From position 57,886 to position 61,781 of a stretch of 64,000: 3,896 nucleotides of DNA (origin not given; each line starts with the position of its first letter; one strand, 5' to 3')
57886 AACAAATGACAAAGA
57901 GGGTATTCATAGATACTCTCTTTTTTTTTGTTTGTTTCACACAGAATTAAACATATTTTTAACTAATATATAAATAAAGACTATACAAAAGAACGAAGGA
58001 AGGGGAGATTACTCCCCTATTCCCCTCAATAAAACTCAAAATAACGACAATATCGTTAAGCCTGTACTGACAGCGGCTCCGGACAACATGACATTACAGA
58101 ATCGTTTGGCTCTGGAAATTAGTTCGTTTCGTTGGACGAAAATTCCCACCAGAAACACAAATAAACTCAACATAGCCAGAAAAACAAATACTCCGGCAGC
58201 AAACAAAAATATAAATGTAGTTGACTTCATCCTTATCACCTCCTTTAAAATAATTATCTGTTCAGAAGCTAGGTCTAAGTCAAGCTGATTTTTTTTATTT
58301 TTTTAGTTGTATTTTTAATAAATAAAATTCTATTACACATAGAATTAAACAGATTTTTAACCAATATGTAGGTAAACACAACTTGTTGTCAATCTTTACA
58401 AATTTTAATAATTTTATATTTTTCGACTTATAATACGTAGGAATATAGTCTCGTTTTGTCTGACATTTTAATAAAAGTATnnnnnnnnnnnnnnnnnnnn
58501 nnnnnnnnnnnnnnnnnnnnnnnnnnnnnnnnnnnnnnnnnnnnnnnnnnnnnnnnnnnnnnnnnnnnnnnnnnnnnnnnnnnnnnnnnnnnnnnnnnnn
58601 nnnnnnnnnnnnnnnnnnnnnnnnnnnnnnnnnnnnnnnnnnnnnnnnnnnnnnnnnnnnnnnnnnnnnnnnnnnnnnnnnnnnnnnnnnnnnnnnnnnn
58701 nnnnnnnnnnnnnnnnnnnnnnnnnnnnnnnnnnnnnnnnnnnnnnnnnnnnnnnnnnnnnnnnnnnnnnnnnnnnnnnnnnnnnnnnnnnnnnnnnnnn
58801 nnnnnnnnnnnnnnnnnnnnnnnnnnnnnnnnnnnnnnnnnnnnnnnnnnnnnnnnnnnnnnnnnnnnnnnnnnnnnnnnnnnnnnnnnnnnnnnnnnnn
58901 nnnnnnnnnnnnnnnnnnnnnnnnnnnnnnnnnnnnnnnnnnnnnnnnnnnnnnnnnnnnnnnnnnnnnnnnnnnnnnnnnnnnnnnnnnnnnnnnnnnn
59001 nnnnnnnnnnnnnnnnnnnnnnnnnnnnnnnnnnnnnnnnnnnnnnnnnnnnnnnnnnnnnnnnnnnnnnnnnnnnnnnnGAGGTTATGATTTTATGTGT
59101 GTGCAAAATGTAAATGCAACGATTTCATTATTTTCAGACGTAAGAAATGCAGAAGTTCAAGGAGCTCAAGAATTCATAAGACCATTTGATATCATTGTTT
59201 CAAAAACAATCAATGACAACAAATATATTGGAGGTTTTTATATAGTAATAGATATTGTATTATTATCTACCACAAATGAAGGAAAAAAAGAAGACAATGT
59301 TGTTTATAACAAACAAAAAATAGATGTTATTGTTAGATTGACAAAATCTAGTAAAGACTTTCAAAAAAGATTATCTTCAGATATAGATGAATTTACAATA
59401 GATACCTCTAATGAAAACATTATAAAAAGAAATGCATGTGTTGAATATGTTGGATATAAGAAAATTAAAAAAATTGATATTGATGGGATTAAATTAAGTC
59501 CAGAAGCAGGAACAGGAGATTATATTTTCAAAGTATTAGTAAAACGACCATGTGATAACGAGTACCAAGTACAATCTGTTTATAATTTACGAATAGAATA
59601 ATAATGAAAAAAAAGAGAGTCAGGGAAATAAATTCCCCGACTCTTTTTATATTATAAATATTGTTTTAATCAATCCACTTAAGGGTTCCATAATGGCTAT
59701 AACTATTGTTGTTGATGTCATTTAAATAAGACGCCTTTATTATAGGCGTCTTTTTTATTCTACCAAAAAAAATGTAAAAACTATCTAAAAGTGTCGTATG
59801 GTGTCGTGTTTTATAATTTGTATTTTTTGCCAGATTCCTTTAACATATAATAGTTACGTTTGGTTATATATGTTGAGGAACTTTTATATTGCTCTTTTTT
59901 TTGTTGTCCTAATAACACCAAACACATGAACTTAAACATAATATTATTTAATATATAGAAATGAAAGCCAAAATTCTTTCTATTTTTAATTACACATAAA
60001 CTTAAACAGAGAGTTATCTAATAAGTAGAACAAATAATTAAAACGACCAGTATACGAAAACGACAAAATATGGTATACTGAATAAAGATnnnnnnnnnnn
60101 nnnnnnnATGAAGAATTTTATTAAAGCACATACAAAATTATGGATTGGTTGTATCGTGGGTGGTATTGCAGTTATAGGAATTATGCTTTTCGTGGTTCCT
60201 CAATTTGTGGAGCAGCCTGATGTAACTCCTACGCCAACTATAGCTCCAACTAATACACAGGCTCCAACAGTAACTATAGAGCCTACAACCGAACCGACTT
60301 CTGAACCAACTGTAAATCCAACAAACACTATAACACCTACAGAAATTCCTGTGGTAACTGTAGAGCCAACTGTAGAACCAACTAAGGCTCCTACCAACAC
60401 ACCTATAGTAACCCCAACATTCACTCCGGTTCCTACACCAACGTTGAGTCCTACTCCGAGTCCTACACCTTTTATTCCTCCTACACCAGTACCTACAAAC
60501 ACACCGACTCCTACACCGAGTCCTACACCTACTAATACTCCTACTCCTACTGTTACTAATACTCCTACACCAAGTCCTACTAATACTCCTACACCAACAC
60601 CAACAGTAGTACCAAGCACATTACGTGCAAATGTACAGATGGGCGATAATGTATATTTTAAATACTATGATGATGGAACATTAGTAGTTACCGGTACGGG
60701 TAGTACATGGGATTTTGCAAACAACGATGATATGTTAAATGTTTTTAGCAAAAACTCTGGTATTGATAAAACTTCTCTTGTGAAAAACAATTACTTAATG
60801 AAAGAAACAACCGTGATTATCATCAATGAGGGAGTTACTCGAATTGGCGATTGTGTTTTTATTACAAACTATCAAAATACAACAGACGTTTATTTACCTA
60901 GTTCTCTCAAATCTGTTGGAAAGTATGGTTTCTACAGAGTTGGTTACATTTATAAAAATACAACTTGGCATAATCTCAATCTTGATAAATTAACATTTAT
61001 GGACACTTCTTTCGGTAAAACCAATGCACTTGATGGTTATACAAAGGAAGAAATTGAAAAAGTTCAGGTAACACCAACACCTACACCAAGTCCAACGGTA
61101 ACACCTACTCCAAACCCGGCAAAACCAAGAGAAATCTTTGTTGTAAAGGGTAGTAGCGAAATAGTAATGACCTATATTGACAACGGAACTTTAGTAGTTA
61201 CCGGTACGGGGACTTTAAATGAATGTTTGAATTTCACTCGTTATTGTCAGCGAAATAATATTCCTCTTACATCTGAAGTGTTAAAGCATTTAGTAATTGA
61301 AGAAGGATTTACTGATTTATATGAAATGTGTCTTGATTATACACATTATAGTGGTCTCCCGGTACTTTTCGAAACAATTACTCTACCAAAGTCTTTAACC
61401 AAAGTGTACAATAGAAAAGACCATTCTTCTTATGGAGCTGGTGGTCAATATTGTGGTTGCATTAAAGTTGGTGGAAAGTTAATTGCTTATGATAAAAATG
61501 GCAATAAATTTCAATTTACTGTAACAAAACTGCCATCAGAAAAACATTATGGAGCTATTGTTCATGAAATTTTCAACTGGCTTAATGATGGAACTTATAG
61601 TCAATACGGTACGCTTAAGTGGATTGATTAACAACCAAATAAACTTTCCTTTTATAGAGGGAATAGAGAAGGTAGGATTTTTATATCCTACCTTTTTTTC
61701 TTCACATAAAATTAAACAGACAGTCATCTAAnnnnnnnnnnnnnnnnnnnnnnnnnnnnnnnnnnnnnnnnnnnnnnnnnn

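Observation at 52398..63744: Nine copies of a conserved ~38-nt intergenic motif punctuating an array of single-gene cassettes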

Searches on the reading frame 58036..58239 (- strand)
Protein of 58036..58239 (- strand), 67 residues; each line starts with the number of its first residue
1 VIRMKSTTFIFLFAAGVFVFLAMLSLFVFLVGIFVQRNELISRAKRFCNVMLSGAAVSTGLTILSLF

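Call 27: search_protein_families(library=pfam, proteins=[window:58036-58239:-], max_evalue=0.01)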
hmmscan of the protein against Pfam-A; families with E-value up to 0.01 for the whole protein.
window:58036-58239:- (67 aa): 1 family
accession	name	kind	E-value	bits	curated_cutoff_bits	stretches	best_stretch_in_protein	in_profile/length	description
PF01554.23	MatE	-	0.0066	16.6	24.9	1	7-64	74-131/161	MatE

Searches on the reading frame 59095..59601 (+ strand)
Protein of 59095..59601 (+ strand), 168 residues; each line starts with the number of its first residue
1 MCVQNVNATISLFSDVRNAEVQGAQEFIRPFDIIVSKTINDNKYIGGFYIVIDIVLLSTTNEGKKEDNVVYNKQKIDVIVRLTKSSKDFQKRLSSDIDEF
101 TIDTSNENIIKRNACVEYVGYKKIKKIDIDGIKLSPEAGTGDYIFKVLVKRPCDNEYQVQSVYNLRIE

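Call 9: search_protein_families(library=pfam, proteins=[window:59095-59601:+], max_evalue=0.01)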
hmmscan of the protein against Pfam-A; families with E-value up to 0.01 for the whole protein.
window:59095-59601:+ (168 aa): 0 families

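Call 16: find_encoding_contigs(protein=window:59095-59601:+, flank=10000, max_places=10)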
Protein window:59095-59601:+ (168 aa): 23 contigs read that carry it; 3 places shown.
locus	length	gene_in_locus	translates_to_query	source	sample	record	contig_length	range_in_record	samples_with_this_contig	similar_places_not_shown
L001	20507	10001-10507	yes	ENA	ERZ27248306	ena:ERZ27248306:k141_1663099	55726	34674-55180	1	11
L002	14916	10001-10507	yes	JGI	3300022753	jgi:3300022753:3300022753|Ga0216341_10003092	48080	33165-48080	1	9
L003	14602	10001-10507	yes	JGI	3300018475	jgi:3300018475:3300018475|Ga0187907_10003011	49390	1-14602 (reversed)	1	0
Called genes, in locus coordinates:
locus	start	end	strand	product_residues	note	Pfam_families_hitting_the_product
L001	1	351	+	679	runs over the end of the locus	PF04616:Glyco_hydro_43, PF16369:GH43_C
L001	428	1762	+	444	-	PF04616:Glyco_hydro_43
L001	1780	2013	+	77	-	-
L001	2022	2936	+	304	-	PF01757:Acyl_transf_3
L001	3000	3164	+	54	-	PF00269:SASP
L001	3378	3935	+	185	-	-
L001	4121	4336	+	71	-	-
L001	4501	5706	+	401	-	-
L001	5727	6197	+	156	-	PF08719:NADAR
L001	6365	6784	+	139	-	-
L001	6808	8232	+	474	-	-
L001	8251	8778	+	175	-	-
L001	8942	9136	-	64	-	-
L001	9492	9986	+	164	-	-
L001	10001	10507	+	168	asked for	-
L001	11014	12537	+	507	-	-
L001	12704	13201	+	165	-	-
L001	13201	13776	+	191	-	-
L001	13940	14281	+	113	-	-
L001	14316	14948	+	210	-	-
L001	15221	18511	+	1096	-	PF18998:Flg_new_2, PF09479:Flg_new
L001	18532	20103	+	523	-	-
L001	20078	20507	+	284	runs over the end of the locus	PF00583:Acetyltransf_1 (weak), PF13508:Acetyltransf_7 (weak)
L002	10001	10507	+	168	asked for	-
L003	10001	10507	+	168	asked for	-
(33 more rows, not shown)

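Call 24: search_protein_families(library=phrogs, proteins=[window:59095-59601:+], max_evalue=0.01)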
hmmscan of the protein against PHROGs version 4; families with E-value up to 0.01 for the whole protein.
window:59095-59601:+ (168 aa): 0 families

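Call 25: search_protein_families(library=padloc, proteins=[window:59095-59601:+], max_evalue=0.01)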
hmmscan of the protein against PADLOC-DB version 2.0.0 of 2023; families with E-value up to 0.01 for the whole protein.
window:59095-59601:+ (168 aa): 0 families

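Call 27: search_protein_families(library=pfam, proteins=[L001:12704-13201:+, L001:13201-13776:+, L001:13940-14281:+, L001:14316-14948:+, L001:15221-18511:+, L001:18532-20103:+, L001:20078-20506:+], max_evalue=0.01)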
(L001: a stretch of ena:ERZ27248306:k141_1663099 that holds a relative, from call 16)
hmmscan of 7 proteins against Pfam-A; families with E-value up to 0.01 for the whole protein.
L001:12704-13201:+ (165 aa): 1 family
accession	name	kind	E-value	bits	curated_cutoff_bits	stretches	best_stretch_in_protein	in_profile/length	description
PF12063.14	ATG1-like_MIT1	-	0.0038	17.6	22.5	1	44-89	55-100/147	Atg1-like, MIT domain 1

L001:13201-13776:+ (191 aa): 1 family
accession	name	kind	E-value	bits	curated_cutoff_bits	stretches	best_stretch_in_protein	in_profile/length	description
PF13650.11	Asp_protease_2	-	0.0017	19.5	24.3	1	29-99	10-77/90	Aspartyl protease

L001:13940-14281:+ (113 aa): 0 families

L001:14316-14948:+ (210 aa): 1 family
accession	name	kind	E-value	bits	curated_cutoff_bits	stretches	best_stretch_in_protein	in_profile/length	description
PF01435.24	Peptidase_M48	-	6.9e-05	23.2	20.3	0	113-170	130-180/186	Peptidase family M48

L001:15221-18511:+ (1096 aa): 2 families
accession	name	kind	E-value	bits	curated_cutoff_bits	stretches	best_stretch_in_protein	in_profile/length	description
PF18998.6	Flg_new_2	-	1.1e-37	128.3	23.6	2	243-313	2-72/73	Divergent InlB B-repeat domain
PF09479.16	Flg_new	-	2.7e-33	114.3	27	5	921-985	2-64/65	Listeria-Bacteroides repeat domain (List_Bact_rpt)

L001:18532-20103:+ (523 aa): 0 families

L001:20078-20506:+ (143 aa): 0 families

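Call 44: search_protein_families(library=pfam, proteins=[window:59095-59601:+, L001:12704-13201:+, L001:13201-13776:+, L001:13940-14281:+, L001:18532-20103:+], max_evalue=5)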
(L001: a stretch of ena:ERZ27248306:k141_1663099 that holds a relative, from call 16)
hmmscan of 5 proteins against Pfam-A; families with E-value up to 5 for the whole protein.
window:59095-59601:+ (168 aa): 0 families

L001:12704-13201:+ (165 aa): 2 families
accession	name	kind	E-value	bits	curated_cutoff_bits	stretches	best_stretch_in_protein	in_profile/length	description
PF12063.14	ATG1-like_MIT1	-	0.0038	17.6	22.5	1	44-89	55-100/147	Atg1-like, MIT domain 1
PF18472.7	HP1451_C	-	0.023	15.2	25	1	72-123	13-65/67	HP1451 C-terminal domain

L001:13201-13776:+ (191 aa): 2 families
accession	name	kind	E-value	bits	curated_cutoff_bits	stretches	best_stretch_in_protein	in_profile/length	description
PF13650.11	Asp_protease_2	-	0.0017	19.5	24.3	1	29-99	10-77/90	Aspartyl protease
PF13975.11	gag-asp_proteas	-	0.013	16.5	28.2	1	28-98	9-76/92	gag-polyprotein putative aspartyl protease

L001:13940-14281:+ (113 aa): 1 family
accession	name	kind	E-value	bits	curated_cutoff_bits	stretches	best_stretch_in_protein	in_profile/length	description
PF09843.14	DUF2070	-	0.93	8.2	30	1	6-111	18-117/561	Predicted membrane protein (DUF2070)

L001:18532-20103:+ (523 aa): 4 families
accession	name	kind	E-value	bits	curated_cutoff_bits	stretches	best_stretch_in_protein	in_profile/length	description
PF12773.13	DZR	-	0.061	13.9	27.3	1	232-278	8-45/45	Double zinc ribbon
PF25122.1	DUF7815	-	0.15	12.4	25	1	269-279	16-26/27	Domain of unknown function (DUF7815)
PF18912.6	DZR_2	-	0.58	10.5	27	1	238-280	9-45/56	Double zinc ribbon domain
PF22082.2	TtuA_LIM_N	-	0.71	10.4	27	0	260-269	2-11/26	2-thiouridine synthetase TtuA, N-terminal LIM domain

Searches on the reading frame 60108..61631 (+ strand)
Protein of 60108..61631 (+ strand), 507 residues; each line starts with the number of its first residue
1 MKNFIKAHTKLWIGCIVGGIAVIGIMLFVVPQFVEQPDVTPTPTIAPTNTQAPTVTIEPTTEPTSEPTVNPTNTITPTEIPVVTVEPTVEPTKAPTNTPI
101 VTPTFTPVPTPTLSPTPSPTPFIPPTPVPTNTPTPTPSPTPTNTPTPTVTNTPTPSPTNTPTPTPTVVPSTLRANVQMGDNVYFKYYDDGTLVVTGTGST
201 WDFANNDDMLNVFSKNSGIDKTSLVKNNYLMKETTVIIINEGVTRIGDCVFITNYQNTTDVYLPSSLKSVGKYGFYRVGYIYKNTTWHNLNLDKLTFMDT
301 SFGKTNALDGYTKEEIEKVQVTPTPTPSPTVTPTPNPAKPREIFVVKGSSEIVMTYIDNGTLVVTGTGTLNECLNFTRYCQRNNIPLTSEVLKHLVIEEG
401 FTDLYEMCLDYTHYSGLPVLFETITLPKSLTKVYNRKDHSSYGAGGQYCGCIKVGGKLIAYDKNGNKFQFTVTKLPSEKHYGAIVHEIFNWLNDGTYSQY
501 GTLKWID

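Call 9: search_protein_families(library=pfam, proteins=[window:60108-61631:+], max_evalue=0.01)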
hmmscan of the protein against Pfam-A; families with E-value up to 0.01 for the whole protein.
window:60108-61631:+ (507 aa): 1 family
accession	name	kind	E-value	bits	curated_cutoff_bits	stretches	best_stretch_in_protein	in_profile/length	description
PF13306.12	LRR_5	-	0.0002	21.7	27.7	1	234-289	13-89/127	BspA type Leucine rich repeat region (6 copies)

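Call 24: search_protein_families(library=phrogs, proteins=[window:60108-61631:+], max_evalue=0.01)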
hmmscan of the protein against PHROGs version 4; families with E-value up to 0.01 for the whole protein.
window:60108-61631:+ (507 aa): 2 families
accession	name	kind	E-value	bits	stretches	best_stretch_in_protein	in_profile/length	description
phrog_18805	-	unknown function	1.5e-13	51.4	1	176-278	216-301/457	-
phrog_15511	-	unknown function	0.00067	19.9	0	91-173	212-291/511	-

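Call 25: search_protein_families(library=padloc, proteins=[window:60108-61631:+], max_evalue=0.01)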
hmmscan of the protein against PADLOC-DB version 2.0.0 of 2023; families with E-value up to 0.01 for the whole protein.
window:60108-61631:+ (507 aa): 0 families

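Call 36: find_encoding_contigs(protein=window:60108-61631:+, flank=10000, max_places=10)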
Protein window:60108-61631:+ (507 aa): 24 contigs read that carry it; 3 places shown.
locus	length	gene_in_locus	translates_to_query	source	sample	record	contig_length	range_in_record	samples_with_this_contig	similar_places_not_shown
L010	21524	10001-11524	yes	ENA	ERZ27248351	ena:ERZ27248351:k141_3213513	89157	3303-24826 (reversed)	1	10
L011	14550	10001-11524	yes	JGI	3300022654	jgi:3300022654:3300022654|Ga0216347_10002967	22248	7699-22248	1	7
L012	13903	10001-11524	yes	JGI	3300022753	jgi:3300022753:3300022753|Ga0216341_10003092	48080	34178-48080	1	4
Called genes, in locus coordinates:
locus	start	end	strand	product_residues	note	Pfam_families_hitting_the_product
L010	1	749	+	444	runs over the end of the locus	PF04616:Glyco_hydro_43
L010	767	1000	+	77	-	-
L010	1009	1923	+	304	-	PF01757:Acyl_transf_3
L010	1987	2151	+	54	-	PF00269:SASP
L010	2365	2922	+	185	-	-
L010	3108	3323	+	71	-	-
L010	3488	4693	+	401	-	-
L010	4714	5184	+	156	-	PF08719:NADAR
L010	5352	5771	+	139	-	-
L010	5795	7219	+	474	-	-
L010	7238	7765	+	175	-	-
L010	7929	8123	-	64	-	-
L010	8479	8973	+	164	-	-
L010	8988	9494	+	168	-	-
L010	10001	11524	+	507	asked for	-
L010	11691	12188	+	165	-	-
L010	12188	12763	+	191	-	-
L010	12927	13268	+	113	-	-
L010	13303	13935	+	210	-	-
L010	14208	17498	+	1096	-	PF18998:Flg_new_2, PF09479:Flg_new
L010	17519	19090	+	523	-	-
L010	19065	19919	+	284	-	PF00583:Acetyltransf_1 (weak), PF13508:Acetyltransf_7 (weak)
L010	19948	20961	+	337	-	PF00583:Acetyltransf_1, PF13508:Acetyltransf_7 (weak)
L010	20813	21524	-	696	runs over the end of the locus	PF00580:UvrD-helicase, PF13245:AAA_19, PF13361:UvrD_C, PF13087:AAA_12 (faint), PF13538:UvrD_C_2, PF18974:DUF5710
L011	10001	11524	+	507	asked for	-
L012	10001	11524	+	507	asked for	-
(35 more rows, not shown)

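Call 39: search_protein_families(library=pfam, proteins=[L010:19065-19919:+, L010:19948-20961:+, L010:17519-19090:+], max_evalue=0.01)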
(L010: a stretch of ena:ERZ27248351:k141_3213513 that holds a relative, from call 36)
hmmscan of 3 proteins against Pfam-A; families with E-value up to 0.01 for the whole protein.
L010:19065-19919:+ (284 aa): 3 families
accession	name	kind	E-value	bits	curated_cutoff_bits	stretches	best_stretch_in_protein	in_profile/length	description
PF13508.13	Acetyltransf_7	-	1.1e-06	29.4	27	1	154-240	8-84/84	Acetyltransferase (GNAT) domain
PF00583.31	Acetyltransf_1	-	1.9e-06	28.6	20.7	1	147-238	31-116/116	Acetyltransferase (GNAT) family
PF13673.13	Acetyltransf_10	-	0.00036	21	23.6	1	151-252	33-120/128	Acetyltransferase (GNAT) domain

L010:19948-20961:+ (337 aa): 3 families
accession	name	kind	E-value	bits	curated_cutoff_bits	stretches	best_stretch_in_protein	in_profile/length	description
PF00583.31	Acetyltransf_1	-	1.7e-08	35.2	20.7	1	161-237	23-88/116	Acetyltransferase (GNAT) family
PF13508.13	Acetyltransf_7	-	3.4e-06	27.8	27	1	181-261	9-83/84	Acetyltransferase (GNAT) domain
PF13673.13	Acetyltransf_10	-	0.0058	17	23.6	0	172-237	28-80/128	Acetyltransferase (GNAT) domain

L010:17519-19090:+ (523 aa): 0 families

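Call 47: find_homologous_proteins(query=L010:17519-19090:+, max_evalue=0.001)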
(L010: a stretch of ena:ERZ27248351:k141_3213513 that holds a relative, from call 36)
Query L010:17519-19090:+ (523 aa): 1 proteins with E <= 0.001 among 4725 candidates.
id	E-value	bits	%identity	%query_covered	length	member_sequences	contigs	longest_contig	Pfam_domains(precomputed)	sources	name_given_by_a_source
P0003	0.0e+0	1225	100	100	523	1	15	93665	-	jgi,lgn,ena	-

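Call 49: find_encoding_contigs(protein=P0003, flank=10000, max_places=6)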
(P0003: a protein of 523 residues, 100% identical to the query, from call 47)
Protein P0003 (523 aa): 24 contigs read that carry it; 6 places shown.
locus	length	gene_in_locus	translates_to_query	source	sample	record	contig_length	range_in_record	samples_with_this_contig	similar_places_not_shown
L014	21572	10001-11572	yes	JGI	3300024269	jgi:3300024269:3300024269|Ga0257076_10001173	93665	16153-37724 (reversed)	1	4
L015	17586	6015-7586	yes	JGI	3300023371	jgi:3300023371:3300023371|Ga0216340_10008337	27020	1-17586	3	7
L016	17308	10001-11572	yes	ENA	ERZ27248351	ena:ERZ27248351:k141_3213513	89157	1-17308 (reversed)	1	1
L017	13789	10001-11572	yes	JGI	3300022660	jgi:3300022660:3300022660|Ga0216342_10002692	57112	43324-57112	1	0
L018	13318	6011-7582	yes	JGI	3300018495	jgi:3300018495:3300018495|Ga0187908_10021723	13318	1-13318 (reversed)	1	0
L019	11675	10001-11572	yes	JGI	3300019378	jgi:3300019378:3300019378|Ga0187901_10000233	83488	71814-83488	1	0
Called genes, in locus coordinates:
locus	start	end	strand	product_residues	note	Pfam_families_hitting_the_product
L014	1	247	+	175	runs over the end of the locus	-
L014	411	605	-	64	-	-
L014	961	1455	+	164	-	-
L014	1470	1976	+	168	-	-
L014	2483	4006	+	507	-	-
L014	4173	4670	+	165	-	-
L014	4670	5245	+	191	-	-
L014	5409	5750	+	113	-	-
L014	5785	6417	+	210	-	-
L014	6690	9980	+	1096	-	PF18998:Flg_new_2, PF09479:Flg_new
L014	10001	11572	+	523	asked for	-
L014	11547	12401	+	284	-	PF00583:Acetyltransf_1 (weak), PF13508:Acetyltransf_7 (weak)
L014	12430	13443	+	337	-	PF00583:Acetyltransf_1, PF13508:Acetyltransf_7 (weak)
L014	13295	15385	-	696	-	PF00580:UvrD-helicase, PF13245:AAA_19, PF13361:UvrD_C, PF13087:AAA_12 (faint), PF13538:UvrD_C_2, PF18974:DUF5710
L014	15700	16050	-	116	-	-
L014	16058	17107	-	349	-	-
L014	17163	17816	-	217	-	-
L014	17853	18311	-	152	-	-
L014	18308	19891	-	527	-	-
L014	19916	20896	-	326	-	-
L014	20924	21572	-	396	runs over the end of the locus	PF08239:SH3_3, PF01522:Polysacc_deac_1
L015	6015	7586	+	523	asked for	-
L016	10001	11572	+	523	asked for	-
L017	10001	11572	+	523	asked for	-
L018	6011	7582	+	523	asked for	-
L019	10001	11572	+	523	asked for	-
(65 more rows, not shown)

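Call 56: search_protein_families(library=phrogs, proteins=[L014:13295-15385:-, L014:15700-16050:-, L014:16058-17107:-, L014:17163-17816:-, L014:17853-18311:-, L014:18308-19891:-, L014:19916-20896:-, L014:10001-11572:+, L014:4173-4670:+, L014:5785-6417:+], max_evalue=0.001)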
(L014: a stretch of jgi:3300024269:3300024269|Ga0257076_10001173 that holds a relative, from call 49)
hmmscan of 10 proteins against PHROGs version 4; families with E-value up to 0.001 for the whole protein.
L014:13295-15385:- (696 aa): 6 families
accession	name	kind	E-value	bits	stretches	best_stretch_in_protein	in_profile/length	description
phrog_1967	-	DNA, RNA and nucleotide metabolism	4.3e-109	367.2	1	4-637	148-704/776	DNA helicase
phrog_25205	-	unknown function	8.4e-15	55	1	12-268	7-237/607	-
phrog_325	-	DNA, RNA and nucleotide metabolism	4.3e-11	42.8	1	7-91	469-549/986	Dda-like helicase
phrog_25411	-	unknown function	7.3e-07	29.2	1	514-621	514-616/627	-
phrog_25904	-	unknown function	3.2e-05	24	1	639-672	352-385/416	-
phrog_12580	-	unknown function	0.00013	22.4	1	620-687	88-152/256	-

L014:15700-16050:- (116 aa): 0 families

L014:16058-17107:- (349 aa): 0 families

L014:17163-17816:- (217 aa): 0 families

L014:17853-18311:- (152 aa): 0 families

L014:18308-19891:- (527 aa): 0 families

L014:19916-20896:- (326 aa): 0 families

L014:10001-11572:+ (523 aa): 0 families

L014:4173-4670:+ (165 aa): 0 families

L014:5785-6417:+ (210 aa): 0 families

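Call 84: search_protein_families(library=pfam, proteins=[L014:15700-16050:-, L014:16058-17107:-, L014:17163-17816:-, L014:17853-18311:-, L014:18308-19891:-, L014:19916-20896:-], max_evalue=0.05)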
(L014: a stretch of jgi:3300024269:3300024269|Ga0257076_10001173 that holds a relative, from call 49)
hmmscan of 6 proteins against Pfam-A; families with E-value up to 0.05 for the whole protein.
L014:15700-16050:- (116 aa): 0 families

L014:16058-17107:- (349 aa): 0 families

L014:17163-17816:- (217 aa): 1 family
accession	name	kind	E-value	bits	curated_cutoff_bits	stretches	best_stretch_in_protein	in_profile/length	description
PF13567.11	DUF4131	-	0.00099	19.3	31.6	1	111-176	64-132/165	Domain of unknown function (DUF4131)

L014:17853-18311:- (152 aa): 0 families

L014:18308-19891:- (527 aa): 0 families

L014:19916-20896:- (326 aa): 0 families

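Call 87: search_dna_similar(query=L014:13295-15385:-, collection=phages, mode=protein, max_evalue=1e-10, max_rows=12)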
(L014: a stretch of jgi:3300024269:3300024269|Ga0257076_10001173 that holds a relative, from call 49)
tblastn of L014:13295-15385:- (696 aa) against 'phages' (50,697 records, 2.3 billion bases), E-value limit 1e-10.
Records with a match: 118; places in all: 122; records where one place covers at least 80% of the query: 72.
Best place of each record, by identity: <60% 118.
By first word of the organism name: Bacillus 42; Bacteriophage 40; Listeria 9; Acinetobacter 5; Staphylococcus 4; Clostridium 4; Salmonella 3; Escherichia 2; Pseudomonas 2; Enterococcus 1; and 6 more.
By host as written in the record: - 44; Listeria monocytogenes 9; Bacillus subtilis BEST7003 8; Bacillus subtilis 8; Bacillus subtilis subsp. subtilis str. 168 6; Staphylococcus aureus 4; Bacillus cereus 3; Bacillus cereus BGSC 6E1 2; and 26 more.
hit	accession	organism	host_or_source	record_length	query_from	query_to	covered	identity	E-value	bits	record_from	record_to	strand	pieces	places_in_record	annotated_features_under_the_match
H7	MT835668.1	Bacteriophage sp.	human fecal samples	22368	7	656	93%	31.9%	8e-74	266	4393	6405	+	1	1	record has no annotation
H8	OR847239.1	Listeria phage LM 4-11-1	Listeria monocytogenes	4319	4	600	86%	34.5%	2e-76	273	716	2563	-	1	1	record has no annotation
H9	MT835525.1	Bacteriophage sp.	human fecal samples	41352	7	638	91%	32.3%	9e-67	245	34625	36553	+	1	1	record has no annotation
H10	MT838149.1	Bacteriophage sp.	human fecal samples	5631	6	609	87%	33.6%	1e-75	271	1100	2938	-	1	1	record has no annotation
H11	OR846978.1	Listeria phage LM 4-11-1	Listeria monocytogenes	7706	4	607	87%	33.1%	8e-71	257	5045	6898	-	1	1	record has no annotation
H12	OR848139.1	Listeria phage LM 4-14-1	Listeria monocytogenes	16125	4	607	87%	33.1%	9e-71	257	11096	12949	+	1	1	record has no annotation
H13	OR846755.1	Listeria phage LM 4-11-1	Listeria monocytogenes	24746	4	607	87%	33.1%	9e-71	257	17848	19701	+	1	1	record has no annotation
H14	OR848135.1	Listeria phage LM 4-14-1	Listeria monocytogenes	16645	4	607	87%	33.1%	1e-70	257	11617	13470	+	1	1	record has no annotation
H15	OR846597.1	Enterococcus phage Efs 1-1-1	Enterococcus faecalis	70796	9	600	85%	33.7%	3e-71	258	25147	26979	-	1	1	record has no annotation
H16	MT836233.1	Bacteriophage sp.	human fecal samples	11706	4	623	89%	31.9%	4e-67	246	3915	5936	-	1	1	record has no annotation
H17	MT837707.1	Bacteriophage sp.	human fecal samples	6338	9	600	85%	33.0%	6e-72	260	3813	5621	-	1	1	record has no annotation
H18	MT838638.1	Bacteriophage sp.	human fecal samples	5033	4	611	87%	32.1%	1e-70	256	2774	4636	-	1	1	record has no annotation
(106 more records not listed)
